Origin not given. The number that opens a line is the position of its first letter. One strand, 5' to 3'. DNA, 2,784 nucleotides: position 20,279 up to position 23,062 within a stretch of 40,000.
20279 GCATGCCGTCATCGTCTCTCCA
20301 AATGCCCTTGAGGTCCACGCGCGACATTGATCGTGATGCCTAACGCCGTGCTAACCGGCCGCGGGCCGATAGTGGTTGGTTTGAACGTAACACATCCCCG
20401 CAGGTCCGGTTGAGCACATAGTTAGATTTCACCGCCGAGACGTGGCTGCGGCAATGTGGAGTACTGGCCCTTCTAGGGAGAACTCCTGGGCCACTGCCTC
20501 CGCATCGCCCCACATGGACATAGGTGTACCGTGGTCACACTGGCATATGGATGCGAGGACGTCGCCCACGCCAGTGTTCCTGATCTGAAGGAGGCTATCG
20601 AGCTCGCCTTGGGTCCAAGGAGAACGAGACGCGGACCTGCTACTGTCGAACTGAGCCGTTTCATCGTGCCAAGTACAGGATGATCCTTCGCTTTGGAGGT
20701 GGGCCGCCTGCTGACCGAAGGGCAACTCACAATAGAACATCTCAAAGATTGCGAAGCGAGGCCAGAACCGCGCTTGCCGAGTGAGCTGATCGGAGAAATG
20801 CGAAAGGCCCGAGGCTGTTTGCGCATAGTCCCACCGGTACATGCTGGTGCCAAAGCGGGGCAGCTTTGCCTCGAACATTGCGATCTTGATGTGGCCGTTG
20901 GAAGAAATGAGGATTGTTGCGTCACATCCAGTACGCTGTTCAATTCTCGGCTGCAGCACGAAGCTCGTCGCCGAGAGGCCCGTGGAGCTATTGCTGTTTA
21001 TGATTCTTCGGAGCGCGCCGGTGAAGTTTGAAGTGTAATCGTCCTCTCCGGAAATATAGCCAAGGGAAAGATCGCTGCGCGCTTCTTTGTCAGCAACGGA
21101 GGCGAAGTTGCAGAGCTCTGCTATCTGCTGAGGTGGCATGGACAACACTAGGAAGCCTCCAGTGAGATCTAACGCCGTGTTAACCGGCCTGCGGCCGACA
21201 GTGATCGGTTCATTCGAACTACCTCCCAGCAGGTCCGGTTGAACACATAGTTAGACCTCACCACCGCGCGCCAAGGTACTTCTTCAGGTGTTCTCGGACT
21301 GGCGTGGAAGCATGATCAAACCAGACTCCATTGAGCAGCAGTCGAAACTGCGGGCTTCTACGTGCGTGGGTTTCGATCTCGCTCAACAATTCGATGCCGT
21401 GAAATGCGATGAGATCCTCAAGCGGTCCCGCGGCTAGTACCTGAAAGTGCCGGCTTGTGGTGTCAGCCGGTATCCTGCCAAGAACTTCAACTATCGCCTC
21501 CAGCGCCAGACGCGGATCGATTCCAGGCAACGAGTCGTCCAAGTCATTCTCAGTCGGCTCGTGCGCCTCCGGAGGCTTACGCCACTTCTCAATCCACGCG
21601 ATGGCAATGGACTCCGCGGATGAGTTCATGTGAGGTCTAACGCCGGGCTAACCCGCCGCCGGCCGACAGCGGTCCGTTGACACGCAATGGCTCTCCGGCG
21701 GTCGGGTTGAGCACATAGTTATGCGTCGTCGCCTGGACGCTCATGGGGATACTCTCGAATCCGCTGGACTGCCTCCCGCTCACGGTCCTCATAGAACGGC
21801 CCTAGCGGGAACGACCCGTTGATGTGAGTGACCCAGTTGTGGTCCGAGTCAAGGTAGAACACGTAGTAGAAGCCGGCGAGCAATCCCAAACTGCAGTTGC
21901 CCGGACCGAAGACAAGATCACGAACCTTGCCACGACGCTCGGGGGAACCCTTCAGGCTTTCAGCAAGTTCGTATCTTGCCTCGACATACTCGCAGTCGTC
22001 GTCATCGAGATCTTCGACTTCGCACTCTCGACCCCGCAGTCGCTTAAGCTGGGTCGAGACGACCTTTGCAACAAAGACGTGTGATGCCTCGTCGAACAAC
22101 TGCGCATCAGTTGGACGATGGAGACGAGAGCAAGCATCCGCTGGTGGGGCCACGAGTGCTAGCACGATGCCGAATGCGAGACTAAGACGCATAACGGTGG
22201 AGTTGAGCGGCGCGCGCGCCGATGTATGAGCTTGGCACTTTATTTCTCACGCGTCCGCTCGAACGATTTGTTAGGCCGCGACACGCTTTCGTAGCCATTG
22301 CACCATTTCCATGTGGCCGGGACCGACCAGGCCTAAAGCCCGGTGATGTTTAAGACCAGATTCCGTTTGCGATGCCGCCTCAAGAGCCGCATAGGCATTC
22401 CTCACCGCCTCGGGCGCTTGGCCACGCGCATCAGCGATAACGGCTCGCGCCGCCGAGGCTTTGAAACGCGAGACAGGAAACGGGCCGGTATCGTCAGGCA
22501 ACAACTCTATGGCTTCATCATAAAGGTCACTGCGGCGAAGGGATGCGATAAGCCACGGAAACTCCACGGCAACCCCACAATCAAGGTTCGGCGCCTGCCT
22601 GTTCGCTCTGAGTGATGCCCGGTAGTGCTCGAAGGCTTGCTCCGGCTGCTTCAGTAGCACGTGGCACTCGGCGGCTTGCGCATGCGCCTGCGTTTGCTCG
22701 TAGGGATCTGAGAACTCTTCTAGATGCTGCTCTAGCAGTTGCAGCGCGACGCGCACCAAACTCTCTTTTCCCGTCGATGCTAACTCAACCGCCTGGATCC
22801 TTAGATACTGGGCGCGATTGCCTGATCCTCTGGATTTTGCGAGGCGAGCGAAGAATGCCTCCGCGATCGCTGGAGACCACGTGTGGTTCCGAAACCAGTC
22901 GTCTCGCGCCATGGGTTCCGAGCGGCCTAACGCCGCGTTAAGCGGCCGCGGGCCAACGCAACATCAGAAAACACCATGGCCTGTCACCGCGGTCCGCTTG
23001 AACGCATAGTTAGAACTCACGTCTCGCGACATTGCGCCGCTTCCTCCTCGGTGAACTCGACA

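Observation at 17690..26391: Complete, apparently functional integron with ten cassettes of unknown function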

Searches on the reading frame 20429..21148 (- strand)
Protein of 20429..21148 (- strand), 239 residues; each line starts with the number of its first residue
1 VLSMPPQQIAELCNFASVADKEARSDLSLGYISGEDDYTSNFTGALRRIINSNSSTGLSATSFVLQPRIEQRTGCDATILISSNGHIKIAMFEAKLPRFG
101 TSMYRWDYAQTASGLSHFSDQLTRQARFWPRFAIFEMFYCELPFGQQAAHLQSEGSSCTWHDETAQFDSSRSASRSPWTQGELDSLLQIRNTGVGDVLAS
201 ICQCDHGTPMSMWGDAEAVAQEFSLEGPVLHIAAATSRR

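Call 5: search_protein_families(library=pfam, proteins=[window:20429-21148:-], max_evalue=0.01)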
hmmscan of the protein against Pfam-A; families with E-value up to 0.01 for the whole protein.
window:20429-21148:- (239 aa): 0 families

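Call 6: search_protein_families(library=ncbifam, proteins=[window:20429-21148:-], max_evalue=0.01)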
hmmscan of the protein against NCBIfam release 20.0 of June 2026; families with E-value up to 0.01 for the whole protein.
window:20429-21148:- (239 aa): 0 families

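Call 11: search_protein_families(library=padloc, proteins=[window:20429-21148:-], max_evalue=0.1)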
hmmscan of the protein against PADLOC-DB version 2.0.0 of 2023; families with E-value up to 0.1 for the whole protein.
window:20429-21148:- (239 aa): 0 families

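Call 12: search_protein_families(library=phrogs, proteins=[window:20429-21148:-], max_evalue=0.01)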
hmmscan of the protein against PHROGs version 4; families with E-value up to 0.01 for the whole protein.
window:20429-21148:- (239 aa): 0 families

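Call 41: find_homologous_proteins(query=window:20429-21148:-)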
Query window:20429-21148:- (239 aa): 142 proteins with E <= 0.001 among 740 candidates; the best 120 are listed.
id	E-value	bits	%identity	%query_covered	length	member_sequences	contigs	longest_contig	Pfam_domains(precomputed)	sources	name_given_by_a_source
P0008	6.8e-158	541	100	100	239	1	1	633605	-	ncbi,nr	ncbi:MAG: hypothetical protein KF823_02650 [Xanthomonadales bacterium]|nr:hypothetical protein [Xant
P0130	9.9e-98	344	63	98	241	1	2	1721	-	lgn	-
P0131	7.4e-91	322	62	96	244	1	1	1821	-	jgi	-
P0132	6.5e-88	312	59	98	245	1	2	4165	-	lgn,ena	-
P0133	1.4e-87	311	58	98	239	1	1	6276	-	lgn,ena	-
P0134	8.6e-87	309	59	97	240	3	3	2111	-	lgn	-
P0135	1.8e-86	308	58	100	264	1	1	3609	-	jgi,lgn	jgi:hypothetical protein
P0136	2.3e-86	307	60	98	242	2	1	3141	-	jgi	jgi:hypothetical protein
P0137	1.0e-84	302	56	98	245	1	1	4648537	-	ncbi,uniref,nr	ncbi:hypothetical protein [Shewanella polaris]|uniref:Uncharacterized protein n=1 Tax=Shewanella pol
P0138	1.8e-84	301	58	98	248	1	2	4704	-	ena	-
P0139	2.1e-84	301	57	98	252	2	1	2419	-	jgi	jgi:hypothetical protein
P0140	1.2e-83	298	57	99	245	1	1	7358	-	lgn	-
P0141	2.8e-83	297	56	99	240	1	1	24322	-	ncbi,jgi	jgi:hypothetical protein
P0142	6.1e-83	296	56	98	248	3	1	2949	-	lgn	-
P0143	7.9e-83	296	58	97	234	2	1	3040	-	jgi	-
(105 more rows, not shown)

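Call 54: predict_structure(alignment_id=A5)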
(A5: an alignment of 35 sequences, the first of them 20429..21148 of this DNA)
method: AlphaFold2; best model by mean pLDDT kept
length: 239 residues; sequences in the alignment: 35
mean_pLDDT: 92.4   pTM: 0.90
mean pLDDT of the five models: 92.4, 91.7, 91.4, 91.3, 90.7
residues with pLDDT >= 90: 197; 70-90: 34; 50-70: 7; < 50: 1
segments of 3 or more residues with pLDDT < 50: none
pLDDT, mean of each block of 10 residues (from residue 1): 94 98 96 90 97 97 80 90 96 94 90 88 94 96 94 96 95 81 94 97 96 93 91 78
secondary structure, 60 per line:
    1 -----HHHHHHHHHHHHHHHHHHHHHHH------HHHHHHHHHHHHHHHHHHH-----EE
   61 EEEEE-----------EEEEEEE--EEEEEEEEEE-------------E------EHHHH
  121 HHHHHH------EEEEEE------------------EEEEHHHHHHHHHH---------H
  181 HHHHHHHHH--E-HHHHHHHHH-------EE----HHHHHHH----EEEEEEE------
elements in order: H6-28 H35-53 E59-65 E77-83 E86-95 H117-126 E133-138 E157-160 H161-170 H180-189 H194-202 H216-222 E227-233

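Call 56: fold_search(model_id=the predicted structure, library=pdb)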
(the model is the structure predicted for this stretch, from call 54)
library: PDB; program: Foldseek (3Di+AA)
matches with E <= 10: 171; with E <= 0.001: 0
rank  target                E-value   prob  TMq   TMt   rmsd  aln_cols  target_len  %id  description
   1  8a4b_A                3.0e-02  0.85  0.37  0.41   6.8       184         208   10  Structure of human Rep15:Rab3B_Q81L complex. (released 2022-08-10)
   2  8qdx_D                2.1e-01  0.03  0.13  0.05  22.2       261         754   12  E. coli DNA gyrase bound to a DNA crossover (released 2024-04-10)
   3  6p7p_C                3.6e-01  0.13  0.18  0.18   7.8       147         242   10  Structure of E. coli MS115-1 NucC, cAAA-bound form (released 2019-12-25)
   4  3e41_A                3.8e-01  0.08  0.24  0.23  16.6       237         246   12  Q138F HincII bound to GTCGAC and 5 mM Ca2+ (released 2008-08-26)
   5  8qqs_D                4.1e-01  0.02  0.12  0.05  22.3       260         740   10  E. coli DNA gyrase bound to a linear part of a DNA minicircle (released 2024-04-10)
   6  6p7p_B                4.3e-01  0.13  0.19  0.19   9.3       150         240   11  Structure of E. coli MS115-1 NucC, cAAA-bound form (released 2019-12-25)
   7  6p7p_A                4.3e-01  0.12  0.19  0.19   7.7       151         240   10  Structure of E. coli MS115-1 NucC, cAAA-bound form (released 2019-12-25)
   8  6q1h_G                4.6e-01  0.12  0.17  0.17   8.4       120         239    9  Structure of P. aeruginosa ATCC27853 NucC, cAAA-bound form (released 2019-12-25)
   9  6q1h_A                5.2e-01  0.11  0.17  0.17   8.4       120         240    9  Structure of P. aeruginosa ATCC27853 NucC, cAAA-bound form (released 2019-12-25)
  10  1kc6_A                5.9e-01  0.08  0.20  0.20  17.6       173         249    9  HincII Bound to Cognate DNA (released 2001-12-07)
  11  1xhv_B                6.2e-01  0.04  0.16  0.15  17.7       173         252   10  HincII bound to cleaved cognate DNA GTCGAC and Mn2+ (released 2004-09-28)
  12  3eei_A                6.6e-01  0.02  0.10  0.10  16.7       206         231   12  Crystal structure of 5'-methylthioadenosine/S-adenosylhomocysteine nucleosidase from neisseria meningitidis in complex (released 2009-09-08)
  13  3e45_A                7.5e-01  0.06  0.15  0.14   7.7        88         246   10  Q138F HincII bound to Noncognate DNA (GTGCAC) and Ca2+ (released 2008-08-26)
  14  3e3y_A                8.9e-01  0.07  0.22  0.22  15.2       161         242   11  Q138F HincII bound to GTTAAC and cocrystallized with 5 mM Ca2+ (released 2008-08-26)
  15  1kc6_B                8.9e-01  0.06  0.21  0.20  16.7       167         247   11  HincII Bound to Cognate DNA (released 2001-12-07)
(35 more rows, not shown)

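Call 85: search_solved_structures(query=A5, max_evalue=1)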
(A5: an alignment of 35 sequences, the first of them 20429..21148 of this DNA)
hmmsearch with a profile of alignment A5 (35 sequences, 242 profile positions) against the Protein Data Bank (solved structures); distinct sequences matched with E-value up to 1: 0.

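Call 90: fold_search(model_id=the predicted structure, library=viral)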
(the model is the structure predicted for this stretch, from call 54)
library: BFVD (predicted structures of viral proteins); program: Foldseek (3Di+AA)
matches with E <= 10: 150; with E <= 0.001: 0
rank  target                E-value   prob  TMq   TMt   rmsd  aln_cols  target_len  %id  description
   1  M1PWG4                5.1e-02  0.87  0.32  0.42   5.2       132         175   14  (no name in the UniProt tables at hand)
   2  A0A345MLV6            5.1e-02  0.51  0.30  0.43  10.1       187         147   13  (no name in the UniProt tables at hand)
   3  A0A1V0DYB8            8.9e-02  0.38  0.30  0.43   7.6       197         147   13  Uncharacterized protein [Dinoroseobacter phage vB_DshS-R5C]
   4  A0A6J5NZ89            1.5e-01  0.41  0.32  0.47   7.8       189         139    7  Uncharacterized protein [uncultured Caudovirales phage]
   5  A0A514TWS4            2.2e-01  0.04  0.12  0.13  16.0       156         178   13  Uncharacterized protein [Aeromonas phage D6]
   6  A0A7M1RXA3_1          4.3e-01  0.03  0.16  0.07  18.8       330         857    9  Uncharacterized protein [uncultured phage cr108_1]
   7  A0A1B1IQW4            6.5e-01  0.05  0.18  0.17  13.9       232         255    9  (no name in the UniProt tables at hand)
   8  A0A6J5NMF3            7.4e-01  0.09  0.26  0.31  11.2       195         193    5  Uncharacterized protein [uncultured Caudovirales phage]
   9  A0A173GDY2            7.4e-01  0.08  0.15  0.18  10.7        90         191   12  Uncharacterized protein [Erwinia phage vB_EamM_RAY]
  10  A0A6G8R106            8.3e-01  0.02  0.16  0.13  17.3       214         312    7  Cas4 family exonuclease [Microbacterium phage Arete]
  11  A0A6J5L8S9            9.4e-01  0.12  0.22  0.21  11.8       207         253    5  Uncharacterized protein [uncultured Caudovirales phage]
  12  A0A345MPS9            9.4e-01  0.02  0.14  0.18  13.7       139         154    9  (no name in the UniProt tables at hand)
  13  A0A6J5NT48            1.1e+00  0.02  0.15  0.14  16.6       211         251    7  Uncharacterized protein [uncultured Caudovirales phage]
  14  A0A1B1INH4            1.1e+00  0.02  0.17  0.13  22.6       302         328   10  (no name in the UniProt tables at hand)
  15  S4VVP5                1.1e+00  0.01  0.13  0.13  19.9       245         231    9  F-box incomplete domain containing protein [Pandoravirus salinus]
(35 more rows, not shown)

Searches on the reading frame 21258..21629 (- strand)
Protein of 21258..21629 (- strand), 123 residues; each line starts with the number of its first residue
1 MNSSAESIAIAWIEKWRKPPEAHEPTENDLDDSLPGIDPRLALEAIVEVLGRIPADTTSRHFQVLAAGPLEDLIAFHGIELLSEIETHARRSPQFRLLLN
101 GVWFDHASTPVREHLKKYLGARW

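Call 5: search_protein_families(library=pfam, proteins=[window:21258-21629:-], max_evalue=0.01)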
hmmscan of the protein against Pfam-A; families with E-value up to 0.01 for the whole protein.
window:21258-21629:- (123 aa): 1 family
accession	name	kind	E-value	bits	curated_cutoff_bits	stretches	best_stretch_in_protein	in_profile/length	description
PF21746.2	DUF6869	-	1.1e-17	64.3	30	1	44-117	31-101/107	Family of unknown function (DUF6869)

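Call 6: search_protein_families(library=ncbifam, proteins=[window:21258-21629:-], max_evalue=0.01)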
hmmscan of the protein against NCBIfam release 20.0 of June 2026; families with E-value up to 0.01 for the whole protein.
window:21258-21629:- (123 aa): 0 families

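Call 11: search_protein_families(library=padloc, proteins=[window:21258-21629:-], max_evalue=0.1)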
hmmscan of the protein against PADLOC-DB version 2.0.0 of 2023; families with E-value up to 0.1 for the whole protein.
window:21258-21629:- (123 aa): 0 families

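Call 12: search_protein_families(library=phrogs, proteins=[window:21258-21629:-], max_evalue=0.01)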
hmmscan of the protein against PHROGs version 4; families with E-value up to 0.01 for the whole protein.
window:21258-21629:- (123 aa): 0 families

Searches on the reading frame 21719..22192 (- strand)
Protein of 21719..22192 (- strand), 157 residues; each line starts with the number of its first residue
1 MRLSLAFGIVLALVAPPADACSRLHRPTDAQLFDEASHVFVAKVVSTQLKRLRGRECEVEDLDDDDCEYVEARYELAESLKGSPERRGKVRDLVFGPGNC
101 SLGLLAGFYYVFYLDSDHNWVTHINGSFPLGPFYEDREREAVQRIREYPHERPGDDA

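Call 5: search_protein_families(library=pfam, proteins=[window:21719-22192:-], max_evalue=0.01)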
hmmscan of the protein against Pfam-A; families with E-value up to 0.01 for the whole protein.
window:21719-22192:- (157 aa): 0 families

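Call 6: search_protein_families(library=ncbifam, proteins=[window:21719-22192:-], max_evalue=0.01)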
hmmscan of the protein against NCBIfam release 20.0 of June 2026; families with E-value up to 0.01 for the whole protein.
window:21719-22192:- (157 aa): 0 families

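Call 11: search_protein_families(library=padloc, proteins=[window:21719-22192:-], max_evalue=0.1)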
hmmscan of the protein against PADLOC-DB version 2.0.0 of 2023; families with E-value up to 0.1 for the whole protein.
window:21719-22192:- (157 aa): 0 families

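Call 12: search_protein_families(library=phrogs, proteins=[window:21719-22192:-], max_evalue=0.01)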
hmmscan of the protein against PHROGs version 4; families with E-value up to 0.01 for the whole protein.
window:21719-22192:- (157 aa): 0 families

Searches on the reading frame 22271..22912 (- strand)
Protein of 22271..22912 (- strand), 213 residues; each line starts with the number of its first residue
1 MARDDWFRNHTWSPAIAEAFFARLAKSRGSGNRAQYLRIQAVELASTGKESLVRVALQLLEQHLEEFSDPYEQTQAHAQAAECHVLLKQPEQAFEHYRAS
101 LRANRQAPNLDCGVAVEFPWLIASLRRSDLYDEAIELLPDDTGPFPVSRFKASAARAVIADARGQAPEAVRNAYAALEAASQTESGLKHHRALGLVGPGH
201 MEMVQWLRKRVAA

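Call 5: search_protein_families(library=pfam, proteins=[window:22271-22912:-], max_evalue=0.01)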
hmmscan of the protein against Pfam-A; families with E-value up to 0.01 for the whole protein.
window:22271-22912:- (213 aa): 1 family
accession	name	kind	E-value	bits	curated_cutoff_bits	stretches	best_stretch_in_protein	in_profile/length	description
PF13424.12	TPR_12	-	0.0037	17.8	30.1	0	79-107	8-36/77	Tetratricopeptide repeat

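Call 6: search_protein_families(library=ncbifam, proteins=[window:22271-22912:-], max_evalue=0.01)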
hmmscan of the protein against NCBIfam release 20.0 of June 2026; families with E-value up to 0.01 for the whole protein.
window:22271-22912:- (213 aa): 1 family
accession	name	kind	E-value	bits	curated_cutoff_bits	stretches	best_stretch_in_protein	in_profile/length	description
NF053720.1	NsdA_fam_reg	subfamily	0.00042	19.9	75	1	21-106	268-361/432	NsdA family TPR-like regulatory protein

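Call 11: search_protein_families(library=padloc, proteins=[window:22271-22912:-], max_evalue=0.1)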
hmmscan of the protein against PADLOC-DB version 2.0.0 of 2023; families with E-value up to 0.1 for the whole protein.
window:22271-22912:- (213 aa): 0 families

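Call 12: search_protein_families(library=phrogs, proteins=[window:22271-22912:-], max_evalue=0.01)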
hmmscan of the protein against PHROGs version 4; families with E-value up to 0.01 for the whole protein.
window:22271-22912:- (213 aa): 0 families
